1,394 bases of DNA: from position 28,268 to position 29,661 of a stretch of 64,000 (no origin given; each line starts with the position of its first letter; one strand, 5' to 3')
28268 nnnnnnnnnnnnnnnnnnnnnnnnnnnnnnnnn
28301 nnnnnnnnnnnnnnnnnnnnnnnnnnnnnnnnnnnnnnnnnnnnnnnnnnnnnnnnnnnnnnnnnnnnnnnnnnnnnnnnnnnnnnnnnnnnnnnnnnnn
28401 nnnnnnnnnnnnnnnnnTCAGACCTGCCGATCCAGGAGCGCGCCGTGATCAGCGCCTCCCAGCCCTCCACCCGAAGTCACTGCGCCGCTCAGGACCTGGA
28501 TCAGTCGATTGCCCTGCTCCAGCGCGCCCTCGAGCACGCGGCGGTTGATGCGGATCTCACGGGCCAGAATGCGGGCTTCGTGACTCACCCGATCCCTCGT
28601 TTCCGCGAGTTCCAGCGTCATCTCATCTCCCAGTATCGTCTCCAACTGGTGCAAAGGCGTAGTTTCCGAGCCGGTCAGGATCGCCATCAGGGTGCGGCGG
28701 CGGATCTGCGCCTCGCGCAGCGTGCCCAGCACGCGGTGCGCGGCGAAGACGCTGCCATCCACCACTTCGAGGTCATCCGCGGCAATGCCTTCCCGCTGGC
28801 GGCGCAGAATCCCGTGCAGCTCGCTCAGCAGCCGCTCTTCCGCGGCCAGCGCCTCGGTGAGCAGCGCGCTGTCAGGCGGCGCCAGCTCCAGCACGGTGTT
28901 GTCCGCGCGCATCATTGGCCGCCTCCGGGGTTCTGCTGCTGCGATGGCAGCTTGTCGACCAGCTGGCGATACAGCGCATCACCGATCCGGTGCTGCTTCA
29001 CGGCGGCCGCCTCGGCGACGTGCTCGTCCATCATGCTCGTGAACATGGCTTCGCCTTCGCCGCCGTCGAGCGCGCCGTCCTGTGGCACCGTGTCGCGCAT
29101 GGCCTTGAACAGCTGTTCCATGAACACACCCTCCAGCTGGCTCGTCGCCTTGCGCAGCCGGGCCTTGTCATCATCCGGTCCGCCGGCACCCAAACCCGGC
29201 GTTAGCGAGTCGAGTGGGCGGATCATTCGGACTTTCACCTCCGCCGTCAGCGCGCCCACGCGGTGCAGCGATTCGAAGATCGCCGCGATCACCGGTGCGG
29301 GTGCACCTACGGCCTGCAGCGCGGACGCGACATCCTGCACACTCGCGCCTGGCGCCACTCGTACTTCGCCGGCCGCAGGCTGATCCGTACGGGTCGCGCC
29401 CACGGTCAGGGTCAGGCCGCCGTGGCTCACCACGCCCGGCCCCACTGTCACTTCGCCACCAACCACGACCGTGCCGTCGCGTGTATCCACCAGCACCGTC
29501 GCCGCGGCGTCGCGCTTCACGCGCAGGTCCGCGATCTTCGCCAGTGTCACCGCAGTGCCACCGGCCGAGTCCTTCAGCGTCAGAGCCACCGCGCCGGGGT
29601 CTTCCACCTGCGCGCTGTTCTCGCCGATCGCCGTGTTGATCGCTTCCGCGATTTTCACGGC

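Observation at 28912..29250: P-ring protein FlgI continues without a stop into a FlgJ-type rod-binding domain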

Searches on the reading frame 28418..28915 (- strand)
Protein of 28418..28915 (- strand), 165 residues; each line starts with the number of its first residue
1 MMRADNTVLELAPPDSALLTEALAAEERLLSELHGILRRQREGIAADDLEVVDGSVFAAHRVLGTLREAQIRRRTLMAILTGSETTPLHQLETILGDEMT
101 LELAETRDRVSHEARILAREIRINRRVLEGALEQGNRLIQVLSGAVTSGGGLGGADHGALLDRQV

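Call 3: search_protein_families(library=pfam, proteins=[window:28418-28915:-], max_evalue=0.01)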
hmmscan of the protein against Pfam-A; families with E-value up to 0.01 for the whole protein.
window:28418-28915:- (165 aa): 1 family
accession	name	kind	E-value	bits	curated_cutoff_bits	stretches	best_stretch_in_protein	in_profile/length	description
PF05130.17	FlgN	-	4.3e-10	40.6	30.5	1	19-148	6-135/147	FlgN protein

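Call 63: find_encoding_contigs(protein=window:28418-28915:-, flank=1500, max_places=8)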
Protein window:28418-28915:- (165 aa): 1 contig read that carries it; 1 place shown.
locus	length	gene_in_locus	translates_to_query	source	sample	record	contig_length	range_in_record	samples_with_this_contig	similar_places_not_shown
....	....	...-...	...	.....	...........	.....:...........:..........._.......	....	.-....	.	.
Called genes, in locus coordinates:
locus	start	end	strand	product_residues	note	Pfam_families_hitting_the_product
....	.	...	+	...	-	?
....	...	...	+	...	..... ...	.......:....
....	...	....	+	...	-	?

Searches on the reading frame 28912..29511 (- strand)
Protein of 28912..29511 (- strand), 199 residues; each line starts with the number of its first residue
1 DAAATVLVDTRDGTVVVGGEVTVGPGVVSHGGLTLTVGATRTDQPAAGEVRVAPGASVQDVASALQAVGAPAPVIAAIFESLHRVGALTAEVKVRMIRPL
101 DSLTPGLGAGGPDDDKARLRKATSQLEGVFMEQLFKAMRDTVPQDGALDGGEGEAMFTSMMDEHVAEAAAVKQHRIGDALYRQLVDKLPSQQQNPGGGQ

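Call 36: find_homologous_proteins(query=window:28912-29511:-, max_evalue=0.00001)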
Query window:28912-29511:- (199 aa): 86 proteins with E <= 0.00001 among 3842 candidates.
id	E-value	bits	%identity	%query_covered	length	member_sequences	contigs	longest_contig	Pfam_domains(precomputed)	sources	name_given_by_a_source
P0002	1.2e-40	157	92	48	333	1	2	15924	PF02119.22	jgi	jgi:flagellar P-ring protein precursor FlgI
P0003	3.9e-37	146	85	48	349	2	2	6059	PF02119.22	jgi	jgi:flagellar P-ring protein precursor FlgI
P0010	1.3e-34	138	84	46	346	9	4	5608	PF02119.22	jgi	jgi:flagellar P-ring protein precursor FlgI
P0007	1.5e-34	138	84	46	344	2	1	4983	PF02119.22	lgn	-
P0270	2.0e-34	137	83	46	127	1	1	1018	PF02119.22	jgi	jgi:flagellar P-ring protein precursor FlgI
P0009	3.6e-34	136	83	46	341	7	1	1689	PF02119.22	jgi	jgi:flagellar P-ring protein precursor FlgI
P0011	1.2e-33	135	81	45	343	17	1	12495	PF02119.22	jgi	jgi:flagellar P-ring protein precursor FlgI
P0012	1.4e-33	134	79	48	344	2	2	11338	PF02119.22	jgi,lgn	jgi:flagellar P-ring protein precursor FlgI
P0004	2.7e-33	133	83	46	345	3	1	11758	PF02119.22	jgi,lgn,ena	-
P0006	3.9e-33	133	79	47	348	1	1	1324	PF02119.22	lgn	-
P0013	1.8e-31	128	80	47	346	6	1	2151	PF02119.22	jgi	jgi:flagellar P-ring protein precursor FlgI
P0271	1.3e-30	125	74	48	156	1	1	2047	PF02119.22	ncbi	-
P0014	2.2e-30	124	79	46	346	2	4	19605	PF02119.22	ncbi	-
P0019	9.5e-30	122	72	46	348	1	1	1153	PF02119.22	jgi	jgi:flagellar P-ring protein precursor FlgI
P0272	3.7e-29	120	76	46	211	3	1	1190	PF02119.22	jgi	jgi:flagellar P-ring protein precursor FlgI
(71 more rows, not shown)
